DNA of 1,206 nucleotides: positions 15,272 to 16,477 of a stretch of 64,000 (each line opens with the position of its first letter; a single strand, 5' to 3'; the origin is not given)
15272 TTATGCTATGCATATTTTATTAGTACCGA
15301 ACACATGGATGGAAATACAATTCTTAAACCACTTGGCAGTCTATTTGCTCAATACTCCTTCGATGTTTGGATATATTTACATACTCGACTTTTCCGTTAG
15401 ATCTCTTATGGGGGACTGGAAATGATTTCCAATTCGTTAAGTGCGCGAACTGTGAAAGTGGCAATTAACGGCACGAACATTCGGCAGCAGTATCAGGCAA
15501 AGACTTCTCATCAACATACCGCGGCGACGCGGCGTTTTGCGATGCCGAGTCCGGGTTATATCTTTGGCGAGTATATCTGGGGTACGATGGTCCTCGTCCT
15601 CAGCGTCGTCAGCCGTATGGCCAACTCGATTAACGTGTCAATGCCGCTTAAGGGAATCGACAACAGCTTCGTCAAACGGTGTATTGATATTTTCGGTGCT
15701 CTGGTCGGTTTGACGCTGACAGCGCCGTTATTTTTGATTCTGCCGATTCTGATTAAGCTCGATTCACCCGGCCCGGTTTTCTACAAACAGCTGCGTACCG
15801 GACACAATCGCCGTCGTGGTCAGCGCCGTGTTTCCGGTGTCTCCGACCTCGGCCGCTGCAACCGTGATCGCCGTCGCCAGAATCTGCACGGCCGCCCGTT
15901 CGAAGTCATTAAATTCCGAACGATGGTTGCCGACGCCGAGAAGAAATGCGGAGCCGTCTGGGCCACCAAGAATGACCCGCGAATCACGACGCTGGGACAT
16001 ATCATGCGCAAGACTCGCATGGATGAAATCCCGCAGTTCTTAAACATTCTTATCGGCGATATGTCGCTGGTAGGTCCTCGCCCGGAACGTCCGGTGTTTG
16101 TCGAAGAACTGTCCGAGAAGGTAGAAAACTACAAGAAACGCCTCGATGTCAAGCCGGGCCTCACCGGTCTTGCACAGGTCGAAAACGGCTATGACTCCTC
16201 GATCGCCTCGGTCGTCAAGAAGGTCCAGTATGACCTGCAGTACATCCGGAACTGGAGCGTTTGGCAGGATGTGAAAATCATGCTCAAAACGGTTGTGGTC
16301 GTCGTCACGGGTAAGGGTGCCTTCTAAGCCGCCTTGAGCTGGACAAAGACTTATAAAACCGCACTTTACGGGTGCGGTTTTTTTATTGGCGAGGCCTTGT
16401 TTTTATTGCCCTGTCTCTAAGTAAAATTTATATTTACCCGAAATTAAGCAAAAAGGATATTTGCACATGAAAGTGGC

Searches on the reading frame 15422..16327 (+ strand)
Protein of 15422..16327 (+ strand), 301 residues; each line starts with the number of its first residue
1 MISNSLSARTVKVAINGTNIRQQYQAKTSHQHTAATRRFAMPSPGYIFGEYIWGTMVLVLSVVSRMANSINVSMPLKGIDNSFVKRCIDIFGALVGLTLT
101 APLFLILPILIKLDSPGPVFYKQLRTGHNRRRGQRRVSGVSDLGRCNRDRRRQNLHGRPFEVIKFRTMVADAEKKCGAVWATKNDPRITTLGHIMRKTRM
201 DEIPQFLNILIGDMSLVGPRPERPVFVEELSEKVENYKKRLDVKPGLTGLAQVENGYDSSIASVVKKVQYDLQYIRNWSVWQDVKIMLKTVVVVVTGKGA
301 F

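Call 6: search_protein_families(library=pfam, proteins=[window:15422-16327:+])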
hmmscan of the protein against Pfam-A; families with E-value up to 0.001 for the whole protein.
window:15422-16327:+ (301 aa): 1 family
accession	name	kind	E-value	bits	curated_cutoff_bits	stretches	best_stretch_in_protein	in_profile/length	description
PF02397.22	Bac_transf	-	1.2e-66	224.1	27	2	151-295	40-178/179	Bacterial sugar transferase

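Call 7: search_protein_families(library=ncbifam, proteins=[window:15422-16327:+])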
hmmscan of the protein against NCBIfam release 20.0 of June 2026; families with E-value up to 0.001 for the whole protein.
window:15422-16327:+ (301 aa): 10 families
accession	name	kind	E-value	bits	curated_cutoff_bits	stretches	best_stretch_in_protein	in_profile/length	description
TIGR03025.1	EPS_sugtrans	subfamily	4.4e-89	299.7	295.55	2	151-300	297-444/445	exopolysaccharide biosynthesis polyprenyl glycosylphosphotransferase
TIGR03023.1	WcaJ_sugtrans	equivalog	1.7e-78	264.9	410.75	2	151-301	302-453/453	undecaprenyl-phosphate glucose phosphotransferase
TIGR03013.1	EpsB_2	subfamily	9.2e-73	245.8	393.35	2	151-300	294-442/443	TIGR03013 family XrtA/PEP-CTERM system glycosyltransferase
TIGR03022.1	WbaP_sugtrans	subfamily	2e-55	188.9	403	2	156-301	303-456/456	undecaprenyl-phosphate galactose phosphotransferase WbaP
NF052601.1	undeca_RfbP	equivalog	9.3e-48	162.6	330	2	156-298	89-239/244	undecaprenyl-phosphate galactose phosphotransferase family protein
NF007518.0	PRK10124.1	equivalog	9.4e-48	163.1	684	2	151-300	313-463/464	undecaprenyl-phosphate glucose phosphotransferase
NF041877.1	EPS_EpsZ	equivalog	3.6e-46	157.8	800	2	150-300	304-458/459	exopolysaccharide biosynthesis polyisoprenyl-phosphate hexose-1-phosphate transferase EpsZ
NF050817.1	PolSacchBiosHfsE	equivalog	3.7e-39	134.7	750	2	151-295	311-460/467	polysaccharide biosynthesis protein HfsE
NF011751.0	PRK15204.1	equivalog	5.1e-32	111.1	907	1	80-301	275-476/476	undecaprenyl-phosphate galactose phosphotransferase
NF045514.1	glycotran_HepC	equivalog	3.5e-20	72.2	140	2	156-221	161-211/220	heterocyst development glycosyltransferase HepC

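Call 10: find_encoding_contigs(protein=window:15422-16327:+, flank=6000, max_places=10)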
Protein window:15422-16327:+ (301 aa): 2 contigs read that carry it; 2 places shown.
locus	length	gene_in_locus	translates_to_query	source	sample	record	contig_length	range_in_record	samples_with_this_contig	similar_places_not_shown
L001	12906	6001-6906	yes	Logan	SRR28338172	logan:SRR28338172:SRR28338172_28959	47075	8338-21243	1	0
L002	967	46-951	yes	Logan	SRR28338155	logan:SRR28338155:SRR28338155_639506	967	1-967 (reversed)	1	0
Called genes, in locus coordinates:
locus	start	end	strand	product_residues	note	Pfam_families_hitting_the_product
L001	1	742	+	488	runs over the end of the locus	PF03349:Toluene_X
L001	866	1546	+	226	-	PF09976:TPR_21, PF13525:YfiO (weak), PF13432:TPR_16 (weak), PF13424:TPR_12, PF00515:TPR_1 (weak), PF07719:TPR_2 (weak), PF13174:TPR_6 (weak), PF13432:TPR_16 (weak), +2 more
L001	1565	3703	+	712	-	PF03065:Glyco_hydro_57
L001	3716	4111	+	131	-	PF09685:MamF_MmsF (weak)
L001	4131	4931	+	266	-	PF01435:Peptidase_M48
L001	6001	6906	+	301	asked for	PF02397:Bac_transf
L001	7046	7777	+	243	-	PF08308:PEGA, PF18935:DUF5683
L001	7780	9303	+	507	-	PF00041:fn3, PF25788:Ig_Rha78A_N (faint)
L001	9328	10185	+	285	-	-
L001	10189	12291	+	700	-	PF02518:HATPase_c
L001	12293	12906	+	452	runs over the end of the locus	PF00072:Response_reg, PF00158:Sigma54_activat, PF14532:Sigma54_activ_2, PF00004:AAA (weak), PF07728:AAA_5, PF25601:AAA_lid_14, PF02954:HTH_8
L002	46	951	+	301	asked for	PF02397:Bac_transf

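Call 12: find_related_loci(query=window:15422-16327:+, collection=genome_contigs, flank=6000)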
Query window:15422-16327:+ (301 aa) in genome_contigs; peptide patterns used: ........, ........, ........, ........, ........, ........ (x = any residue, [..] = any of these).
599 stretches matched a pattern (row limit reached: there are more); 505 encode a relative of the query (tblastn E <= 1e-3); the best 80 are kept; 80 distinct loci.
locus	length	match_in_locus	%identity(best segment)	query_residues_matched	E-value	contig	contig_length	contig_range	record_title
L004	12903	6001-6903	75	1-301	2e-136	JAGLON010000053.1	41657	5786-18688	MAG: Candidatus Zixiibacteriota bacterium isolate RS_7_36 ROV157_7.bin.36.fa_53, whole genome shotgun sequence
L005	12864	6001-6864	64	20-301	1e-121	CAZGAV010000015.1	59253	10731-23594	MAG TPA_asm: uncultured Ignavibacteriales bacterium isolate binchicken_co150_3 genome assembly, contig: NODE_991_length_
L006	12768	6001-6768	70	46-301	7e-117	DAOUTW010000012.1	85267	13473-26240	MAG TPA_asm: Candidatus Zixiibacteriota bacterium isolate CSMAG_807 CSMAG_807_k141_43777_length_85267_cov_11.3457, whole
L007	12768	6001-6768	70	46-301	8e-116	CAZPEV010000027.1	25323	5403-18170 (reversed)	MAG TPA_asm: uncultured Ignavibacteriales bacterium isolate binchicken_co261_18 genome assembly, contig: NODE_73_length_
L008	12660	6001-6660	75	82-301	1e-110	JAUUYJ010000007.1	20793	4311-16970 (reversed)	MAG: Candidatus Zixiibacteriota bacterium isolate CSMAG_164 CSMAG_164_k127_1900695_length_20793_cov_74.8384, whole genom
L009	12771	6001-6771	67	49-301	2e-109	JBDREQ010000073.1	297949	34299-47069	MAG: Candidatus Zixiibacteriota bacterium isolate MEGAHIT-group-1.322 k141_6121197, whole genome shotgun sequence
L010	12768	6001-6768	70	45-301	3e-109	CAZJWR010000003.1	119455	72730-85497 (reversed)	MAG TPA_asm: uncultured Ignavibacteriales bacterium isolate SRP214966_co4_518 genome assembly, contig: NODE_28_length_11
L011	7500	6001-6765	65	46-300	1e-105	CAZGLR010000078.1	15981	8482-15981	MAG TPA_asm: uncultured Ignavibacteriales bacterium isolate SRP141376_co3_444 genome assembly, contig: NODE_10006_length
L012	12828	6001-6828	66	26-301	1e-101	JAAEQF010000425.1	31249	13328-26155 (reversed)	MAG: FCB group bacterium isolate Gpa_11 GpaG_CONTIG2459593, whole genome shotgun sequence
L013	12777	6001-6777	61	46-300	3e-97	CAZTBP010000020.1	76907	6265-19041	MAG TPA_asm: uncultured Ignavibacteriales bacterium isolate binchicken_co17_316 genome assembly, contig: NODE_1033_lengt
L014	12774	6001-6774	59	46-300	2e-95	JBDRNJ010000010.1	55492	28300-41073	MAG: bacterium isolate MEGAHIT-group-1.882 k141_3556993, whole genome shotgun sequence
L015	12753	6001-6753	52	49-299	3e-73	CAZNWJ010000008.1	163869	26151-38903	MAG TPA_asm: uncultured Ignavibacteria bacterium isolate binchicken_co16_17 genome assembly, contig: NODE_120_length_163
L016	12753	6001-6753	52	49-299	5e-73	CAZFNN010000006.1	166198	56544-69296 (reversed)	MAG TPA_asm: uncultured Ignavibacteria bacterium isolate SRP323723_co1_126 genome assembly, contig: NODE_68_length_16619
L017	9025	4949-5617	48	74-300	5e-67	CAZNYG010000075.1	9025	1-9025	MAG TPA_asm: uncultured Elusimicrobiales bacterium isolate SRP263991_co7_858 genome assembly, contig: NODE_16169_length_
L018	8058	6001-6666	50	54-277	2e-66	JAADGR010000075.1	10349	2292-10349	MAG: Calditrichota bacterium isolate M_MetaBat.126 contig-127_25381, whole genome shotgun sequence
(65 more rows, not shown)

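Call 19: search_protein_families(library=pfam, proteins=[L005:4640-5566:+, L011:4545-5468:+, L008:4454-5380:+, L013:4559-5503:+, L015:4565-5479:+], max_evalue=0.01)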
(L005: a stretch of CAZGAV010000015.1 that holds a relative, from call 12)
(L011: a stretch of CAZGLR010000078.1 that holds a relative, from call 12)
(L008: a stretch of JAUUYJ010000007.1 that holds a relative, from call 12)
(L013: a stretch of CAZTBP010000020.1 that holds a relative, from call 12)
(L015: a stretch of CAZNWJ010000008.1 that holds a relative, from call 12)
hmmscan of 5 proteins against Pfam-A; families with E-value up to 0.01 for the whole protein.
L005:4640-5566:+ (308 aa): 3 families
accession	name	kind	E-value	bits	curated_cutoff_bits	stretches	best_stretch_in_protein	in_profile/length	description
PF03687.19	UPF0164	-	1.8e-09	37.3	21.4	1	33-156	39-161/325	Uncharacterised protein family (UPF0164)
PF03349.22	Toluene_X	-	0.00017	20.6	29.7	1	48-119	22-80/421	Outer membrane protein transport protein (OMPP1/FadL/TodX)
PF19572.5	PorV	-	0.0005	20.1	27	0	32-215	10-217/243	Type IX secretion system protein PorV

L011:4545-5468:+ (307 aa): 3 families
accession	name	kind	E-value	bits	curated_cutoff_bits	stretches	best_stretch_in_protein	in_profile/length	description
PF19572.5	PorV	-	2.3e-09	37.6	27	1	34-218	11-220/243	Type IX secretion system protein PorV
PF03349.22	Toluene_X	-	2e-06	27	29.7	1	44-154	24-111/421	Outer membrane protein transport protein (OMPP1/FadL/TodX)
PF03687.19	UPF0164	-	6.8e-06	25.6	21.4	1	38-149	44-149/325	Uncharacterised protein family (UPF0164)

L008:4454-5380:+ (308 aa): 3 families
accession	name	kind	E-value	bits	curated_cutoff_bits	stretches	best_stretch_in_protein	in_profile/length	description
PF03687.19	UPF0164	-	3.8e-08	33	21.4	1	38-156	44-161/325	Uncharacterised protein family (UPF0164)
PF03349.22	Toluene_X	-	1.2e-07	31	29.7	1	47-99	21-76/421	Outer membrane protein transport protein (OMPP1/FadL/TodX)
PF19572.5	PorV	-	0.0025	17.8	27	0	32-70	10-48/243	Type IX secretion system protein PorV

L013:4559-5503:+ (314 aa): 1 family
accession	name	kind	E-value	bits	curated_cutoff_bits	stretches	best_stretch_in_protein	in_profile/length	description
PF19572.5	PorV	-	3e-07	30.6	27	1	36-217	11-215/243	Type IX secretion system protein PorV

L015:4565-5479:+ (304 aa): 2 families
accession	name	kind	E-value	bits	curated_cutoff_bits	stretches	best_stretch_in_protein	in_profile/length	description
PF13505.12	OMP_b-brl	-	0.00012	22.7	28.7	1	105-272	24-172/175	Outer membrane protein beta-barrel domain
PF19572.5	PorV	-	0.00033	20.7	27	1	30-179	10-162/243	Type IX secretion system protein PorV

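Call 20: search_protein_families(library=ncbifam, proteins=[L005:4640-5566:+, L011:4545-5468:+, L008:4454-5380:+, L013:4559-5503:+, L015:4565-5479:+], max_evalue=0.01)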
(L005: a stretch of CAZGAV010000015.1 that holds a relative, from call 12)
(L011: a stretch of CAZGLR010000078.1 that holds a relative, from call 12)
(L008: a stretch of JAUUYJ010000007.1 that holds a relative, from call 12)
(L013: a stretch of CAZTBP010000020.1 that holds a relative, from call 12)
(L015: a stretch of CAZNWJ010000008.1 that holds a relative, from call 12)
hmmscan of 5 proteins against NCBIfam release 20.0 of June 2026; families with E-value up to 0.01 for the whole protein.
L005:4640-5566:+ (308 aa): 4 families
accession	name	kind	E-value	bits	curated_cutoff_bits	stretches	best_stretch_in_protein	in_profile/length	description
NF033709.1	PorV_fam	subfamily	1.3e-42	146.5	90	1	33-307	2-325/326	PorV/PorQ family protein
NF033711.1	T9SS_PorQ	equivalog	1.7e-29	103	220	1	20-215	11-211/335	type IX secretion system protein PorQ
NF033710.1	T9SS_OM_PorV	equivalog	1.9e-16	60.2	250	1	29-220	20-234/367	type IX secretion system outer membrane channel protein PorV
NF052325.1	PorVQ2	equivalog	3.7e-13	49.1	325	1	17-194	9-200/354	putative type IX sorting system protein PorV2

L011:4545-5468:+ (307 aa): 4 families
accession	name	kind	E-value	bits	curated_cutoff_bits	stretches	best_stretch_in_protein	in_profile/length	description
NF033709.1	PorV_fam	subfamily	1e-43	150.2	90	1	34-306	3-325/326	PorV/PorQ family protein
NF033711.1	T9SS_PorQ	equivalog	8.4e-22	77.6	220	1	19-217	10-213/335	type IX secretion system protein PorQ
NF033710.1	T9SS_OM_PorV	equivalog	2.4e-19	69.8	250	1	33-217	24-231/367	type IX secretion system outer membrane channel protein PorV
NF052325.1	PorVQ2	equivalog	1.7e-12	46.9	325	1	34-194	26-200/354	putative type IX sorting system protein PorV2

L008:4454-5380:+ (308 aa): 4 families
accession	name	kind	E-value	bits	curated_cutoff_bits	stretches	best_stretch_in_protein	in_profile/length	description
NF033709.1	PorV_fam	subfamily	8.7e-43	147.1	90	1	32-306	1-324/326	PorV/PorQ family protein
NF033711.1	T9SS_PorQ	equivalog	8.5e-25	87.5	220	1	18-215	10-211/335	type IX secretion system protein PorQ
NF033710.1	T9SS_OM_PorV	equivalog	6.9e-18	65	250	1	32-216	23-230/367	type IX secretion system outer membrane channel protein PorV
NF052325.1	PorVQ2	equivalog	6.4e-15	54.9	325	1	36-89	28-82/354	putative type IX sorting system protein PorV2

L013:4559-5503:+ (314 aa): 5 families
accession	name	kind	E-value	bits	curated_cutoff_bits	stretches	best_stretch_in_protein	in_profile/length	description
NF033709.1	PorV_fam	subfamily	8.3e-57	193.2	90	1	36-312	2-326/326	PorV/PorQ family protein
NF033711.1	T9SS_PorQ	equivalog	3.2e-40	138.2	220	2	15-220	4-212/335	type IX secretion system protein PorQ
NF033710.1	T9SS_OM_PorV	equivalog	2e-25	89.8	250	2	32-219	20-229/367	type IX secretion system outer membrane channel protein PorV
NF052325.1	PorVQ2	equivalog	2.6e-20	72.7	325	2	25-196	14-198/354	putative type IX sorting system protein PorV2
NF053685.1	BamG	equivalog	0.00027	20.1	250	0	208-287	252-330/397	BamG family beta-barrel-assembly machinery protein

L015:4565-5479:+ (304 aa): 4 families
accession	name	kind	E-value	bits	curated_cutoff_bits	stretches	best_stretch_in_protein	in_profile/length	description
NF033709.1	PorV_fam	subfamily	1.6e-50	172.5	90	2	30-216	1-207/326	PorV/PorQ family protein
NF033711.1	T9SS_PorQ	equivalog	5.3e-35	121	220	1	10-214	3-212/335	type IX secretion system protein PorQ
NF033710.1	T9SS_OM_PorV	equivalog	2.4e-25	89.5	250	2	30-215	23-231/367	type IX secretion system outer membrane channel protein PorV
NF052325.1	PorVQ2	equivalog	6.4e-12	45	325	1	25-186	19-194/354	putative type IX sorting system protein PorV2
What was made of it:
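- Closest known: PorV/PorQ family outer-membrane beta-barrels. Same: The full-length homologues at this locus are members (146-193 bits; call 20).
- The five of these that were scanned (L005, L008, L011, L013, L015) all match the PorV/PorQ family model NF033709 at 146-193 bits (cut-off 90; call 20).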

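Call 23: find_related_loci(query=window:15422-16327:+, collection=metagenome_contigs, flank=4000)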
Query window:15422-16327:+ (301 aa) in metagenome_contigs; peptide patterns used: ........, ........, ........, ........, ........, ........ (x = any residue, [..] = any of these).
600 stretches matched a pattern (row limit reached: there are more); 392 encode a relative of the query (tblastn E <= 1e-3); the best 80 are kept; 80 distinct loci.
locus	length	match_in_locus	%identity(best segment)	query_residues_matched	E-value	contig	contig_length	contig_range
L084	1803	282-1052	66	45-301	2e-125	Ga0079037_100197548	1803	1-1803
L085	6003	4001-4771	67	45-301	6e-117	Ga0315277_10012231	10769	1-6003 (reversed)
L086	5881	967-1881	61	1-301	6e-103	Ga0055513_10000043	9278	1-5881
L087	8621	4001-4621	53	86-296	1e-68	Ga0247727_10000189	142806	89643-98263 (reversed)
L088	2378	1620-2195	49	81-299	1e-64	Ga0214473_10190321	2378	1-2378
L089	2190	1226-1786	46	85-298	2e-63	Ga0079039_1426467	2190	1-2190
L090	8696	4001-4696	44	54-301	3e-62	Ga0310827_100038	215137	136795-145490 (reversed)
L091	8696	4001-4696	44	54-301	7e-62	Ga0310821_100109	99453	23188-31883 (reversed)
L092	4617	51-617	47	84-299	1e-61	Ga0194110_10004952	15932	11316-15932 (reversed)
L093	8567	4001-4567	47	84-299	8e-62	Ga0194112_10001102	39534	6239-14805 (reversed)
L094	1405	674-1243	47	84-300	8e-64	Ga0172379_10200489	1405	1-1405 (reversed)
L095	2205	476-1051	46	85-301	2e-61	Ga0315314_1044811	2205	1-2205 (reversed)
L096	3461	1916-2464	49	84-293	1e-60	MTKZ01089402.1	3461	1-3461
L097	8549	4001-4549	49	84-293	1e-60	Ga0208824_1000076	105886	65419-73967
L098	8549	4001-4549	49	84-293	3e-60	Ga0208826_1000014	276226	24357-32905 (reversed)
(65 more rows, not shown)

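Call 24: find_homologous_proteins(query=window:15422-16327:+, max_evalue=1e-60)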
Query window:15422-16327:+ (301 aa): 780 proteins with E <= 1e-60 among 8000 candidates; the best 120 are listed.
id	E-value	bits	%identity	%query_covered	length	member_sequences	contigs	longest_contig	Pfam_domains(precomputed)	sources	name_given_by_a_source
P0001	6.0e-192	654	100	97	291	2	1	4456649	PF02397.23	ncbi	ncbi:MAG: sugar transferase [Candidatus Zixiibacteriota bacterium]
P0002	9.0e-170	581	87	95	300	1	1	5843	PF02397.23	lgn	-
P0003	1.4e-168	577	85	100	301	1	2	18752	PF02397.23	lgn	-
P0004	1.5e-153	528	79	100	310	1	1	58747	PF02397.23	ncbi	-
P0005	3.1e-150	517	78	100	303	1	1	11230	PF02397.23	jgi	jgi:lipopolysaccharide/colanic/teichoic acid biosynthesis glycosyltransferase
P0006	1.4e-136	472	71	100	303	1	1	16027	PF02397.23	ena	-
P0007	3.0e-128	445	65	100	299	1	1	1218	PF02397.23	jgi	jgi:lipopolysaccharide/colanic/teichoic acid biosynthesis glycosyltransferase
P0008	8.6e-128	444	81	82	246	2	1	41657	PF02397.23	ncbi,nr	ncbi:MAG: sugar transferase [candidate division Zixibacteria bacterium]|nr:sugar transferase [candid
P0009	2.3e-120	419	65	100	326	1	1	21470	PF02397.23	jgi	-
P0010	5.9e-119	415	65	96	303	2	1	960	PF02397.23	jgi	-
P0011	2.8e-118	412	69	85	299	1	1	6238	PF02397.23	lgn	-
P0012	2.9e-118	412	63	96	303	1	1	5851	PF02397.23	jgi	jgi:lipopolysaccharide/colanic/teichoic acid biosynthesis glycosyltransferase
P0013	2.9e-118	412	73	84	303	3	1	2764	PF02397.23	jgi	jgi:lipopolysaccharide/colanic/teichoic acid biosynthesis glycosyltransferase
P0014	5.2e-118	411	69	85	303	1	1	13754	PF02397.23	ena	-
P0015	8.5e-118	411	63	100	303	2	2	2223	PF02397.23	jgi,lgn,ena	-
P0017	2.1e-117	409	63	96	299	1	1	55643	PF02397.23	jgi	jgi:lipopolysaccharide/colanic/teichoic acid biosynthesis glycosyltransferase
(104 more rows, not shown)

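Call 25: find_encoding_contigs(protein=P0002, flank=4000, max_places=2)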
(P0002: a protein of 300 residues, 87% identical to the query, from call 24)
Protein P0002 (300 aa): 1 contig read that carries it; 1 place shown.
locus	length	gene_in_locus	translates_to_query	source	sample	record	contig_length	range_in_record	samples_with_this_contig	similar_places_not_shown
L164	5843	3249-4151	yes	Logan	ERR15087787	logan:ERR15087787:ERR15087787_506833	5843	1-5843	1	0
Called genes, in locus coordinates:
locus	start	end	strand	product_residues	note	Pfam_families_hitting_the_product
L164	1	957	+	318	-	?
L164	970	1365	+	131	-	PF09685:MamF_MmsF (weak)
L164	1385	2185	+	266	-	PF01435:Peptidase_M48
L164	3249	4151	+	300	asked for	PF02397:Bac_transf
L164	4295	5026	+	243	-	PF08308:PEGA, PF18935:DUF5683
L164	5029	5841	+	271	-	?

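Call 26: find_encoding_contigs(protein=P0003, flank=4000, max_places=2)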
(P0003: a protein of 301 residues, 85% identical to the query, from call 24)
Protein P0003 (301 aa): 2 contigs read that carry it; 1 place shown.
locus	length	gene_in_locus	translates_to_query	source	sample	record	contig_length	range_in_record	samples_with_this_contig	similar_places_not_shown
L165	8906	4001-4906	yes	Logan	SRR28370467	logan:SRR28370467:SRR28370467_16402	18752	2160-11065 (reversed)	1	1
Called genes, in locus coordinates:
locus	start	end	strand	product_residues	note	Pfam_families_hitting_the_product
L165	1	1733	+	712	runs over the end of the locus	PF03065:Glyco_hydro_57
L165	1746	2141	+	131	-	PF09685:MamF_MmsF (weak)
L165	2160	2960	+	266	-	PF01435:Peptidase_M48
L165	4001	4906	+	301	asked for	PF02397:Bac_transf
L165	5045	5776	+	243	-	PF08308:PEGA, PF18935:DUF5683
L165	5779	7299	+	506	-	PF00041:fn3, PF25788:Ig_Rha78A_N (faint)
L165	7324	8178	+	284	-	-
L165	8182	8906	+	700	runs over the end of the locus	PF02518:HATPase_c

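Call 27: find_encoding_contigs(protein=P0004, flank=4000, max_places=2)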
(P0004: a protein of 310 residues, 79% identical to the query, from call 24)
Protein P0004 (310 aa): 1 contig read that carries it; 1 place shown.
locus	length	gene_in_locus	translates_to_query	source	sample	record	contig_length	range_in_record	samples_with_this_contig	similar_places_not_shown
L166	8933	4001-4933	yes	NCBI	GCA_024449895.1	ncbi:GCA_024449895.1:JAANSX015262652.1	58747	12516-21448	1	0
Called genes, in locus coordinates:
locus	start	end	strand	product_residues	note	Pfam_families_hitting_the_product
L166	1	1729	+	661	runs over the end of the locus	PF03065:Glyco_hydro_57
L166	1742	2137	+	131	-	PF09685:MamF_MmsF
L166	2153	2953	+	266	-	PF01435:Peptidase_M48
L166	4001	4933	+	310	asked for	PF02397:Bac_transf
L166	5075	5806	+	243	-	PF08308:PEGA, PF18935:DUF5683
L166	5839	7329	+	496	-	PF00041:fn3 (weak)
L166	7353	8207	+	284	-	-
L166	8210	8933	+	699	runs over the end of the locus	PF02518:HATPase_c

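Call 28: find_encoding_contigs(protein=P0005, flank=4000, max_places=2)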
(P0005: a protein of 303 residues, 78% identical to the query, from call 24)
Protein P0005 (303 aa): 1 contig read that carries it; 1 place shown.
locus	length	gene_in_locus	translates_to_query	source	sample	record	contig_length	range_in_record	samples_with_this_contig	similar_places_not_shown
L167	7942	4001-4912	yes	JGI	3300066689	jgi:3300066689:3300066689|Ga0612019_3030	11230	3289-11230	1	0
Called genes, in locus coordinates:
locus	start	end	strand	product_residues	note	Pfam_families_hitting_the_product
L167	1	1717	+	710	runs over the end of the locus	PF03065:Glyco_hydro_57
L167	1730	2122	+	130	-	PF09685:MamF_MmsF (weak)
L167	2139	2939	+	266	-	PF01435:Peptidase_M48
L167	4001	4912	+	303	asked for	PF02397:Bac_transf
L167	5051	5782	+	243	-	PF08308:PEGA, PF18935:DUF5683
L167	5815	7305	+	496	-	PF00041:fn3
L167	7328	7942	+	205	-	?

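Call 29: find_encoding_contigs(protein=P0006, flank=4000, max_places=2)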
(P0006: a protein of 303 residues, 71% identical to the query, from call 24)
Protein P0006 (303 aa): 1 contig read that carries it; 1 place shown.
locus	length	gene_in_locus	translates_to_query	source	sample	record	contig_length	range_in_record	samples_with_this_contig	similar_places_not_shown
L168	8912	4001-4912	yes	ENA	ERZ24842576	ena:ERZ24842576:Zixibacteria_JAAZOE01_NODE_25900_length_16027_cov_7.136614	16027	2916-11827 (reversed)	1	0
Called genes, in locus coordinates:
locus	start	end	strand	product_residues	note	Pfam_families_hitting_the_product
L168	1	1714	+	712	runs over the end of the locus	PF03065:Glyco_hydro_57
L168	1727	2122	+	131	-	PF09685:MamF_MmsF (weak)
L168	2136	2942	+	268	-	PF01435:Peptidase_M48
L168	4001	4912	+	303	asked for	PF02397:Bac_transf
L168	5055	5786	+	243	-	PF08308:PEGA, PF18935:DUF5683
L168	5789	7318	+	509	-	PF00041:fn3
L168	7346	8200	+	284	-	-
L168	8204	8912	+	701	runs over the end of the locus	PF02518:HATPase_c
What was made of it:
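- The truncated state is confined to the seven closest genomes, which share 71-100% sugar-transferase identity with the window (calls 10, 12, 24-29). The locus is single-copy, syntenic and vertically inherited (calls 25-29).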

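Call 59: find_encoding_contigs(protein=P0009, flank=3500, max_places=1)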
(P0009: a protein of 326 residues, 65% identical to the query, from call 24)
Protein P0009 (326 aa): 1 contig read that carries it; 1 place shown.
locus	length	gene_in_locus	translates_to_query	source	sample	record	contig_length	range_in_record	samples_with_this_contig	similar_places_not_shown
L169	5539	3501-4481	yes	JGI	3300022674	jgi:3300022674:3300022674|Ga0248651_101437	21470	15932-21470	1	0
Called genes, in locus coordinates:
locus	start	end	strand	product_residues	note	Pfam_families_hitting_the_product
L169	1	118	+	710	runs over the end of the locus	PF03065:Glyco_hydro_57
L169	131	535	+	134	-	PF09685:MamF_MmsF (weak)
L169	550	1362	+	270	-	PF01435:Peptidase_M48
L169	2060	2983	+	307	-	PF03687:UPF0164 (weak), PF03349:Toluene_X (faint), PF19572:PorV (faint)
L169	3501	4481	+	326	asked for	PF02397:Bac_transf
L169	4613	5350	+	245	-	PF08308:PEGA, PF18935:DUF5683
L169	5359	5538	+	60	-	?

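Call 60: find_encoding_contigs(protein=P0017, flank=3500, max_places=1)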
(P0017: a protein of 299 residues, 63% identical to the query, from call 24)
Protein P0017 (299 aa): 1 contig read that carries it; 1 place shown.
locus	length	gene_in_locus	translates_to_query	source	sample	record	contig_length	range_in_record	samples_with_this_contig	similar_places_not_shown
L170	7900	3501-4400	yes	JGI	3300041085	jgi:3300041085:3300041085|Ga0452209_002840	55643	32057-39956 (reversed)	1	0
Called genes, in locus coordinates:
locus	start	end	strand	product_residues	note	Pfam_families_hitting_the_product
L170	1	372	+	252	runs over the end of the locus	-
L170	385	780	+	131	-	PF09685:MamF_MmsF (weak)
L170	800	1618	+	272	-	PF01435:Peptidase_M48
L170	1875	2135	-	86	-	-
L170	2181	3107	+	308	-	PF03687:UPF0164 (weak)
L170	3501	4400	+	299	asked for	PF02397:Bac_transf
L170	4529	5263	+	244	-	PF08308:PEGA, PF18935:DUF5683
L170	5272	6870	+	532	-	PF00041:fn3 (faint)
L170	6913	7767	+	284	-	-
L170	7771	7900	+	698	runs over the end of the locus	PF02518:HATPase_c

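Call 61: find_encoding_contigs(protein=P0012, flank=3500, max_places=1)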
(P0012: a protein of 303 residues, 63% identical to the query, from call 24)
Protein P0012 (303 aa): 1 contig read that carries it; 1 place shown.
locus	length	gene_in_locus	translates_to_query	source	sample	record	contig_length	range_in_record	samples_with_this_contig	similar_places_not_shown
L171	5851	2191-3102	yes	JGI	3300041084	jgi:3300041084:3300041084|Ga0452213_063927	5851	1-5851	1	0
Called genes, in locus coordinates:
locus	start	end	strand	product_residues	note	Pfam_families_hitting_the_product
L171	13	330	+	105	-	PF01435:Peptidase_M48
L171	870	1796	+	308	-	-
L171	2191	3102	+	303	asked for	PF02397:Bac_transf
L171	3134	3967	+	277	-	PF08308:PEGA, PF18935:DUF5683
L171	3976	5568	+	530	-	PF00041:fn3 (weak)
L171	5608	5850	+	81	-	?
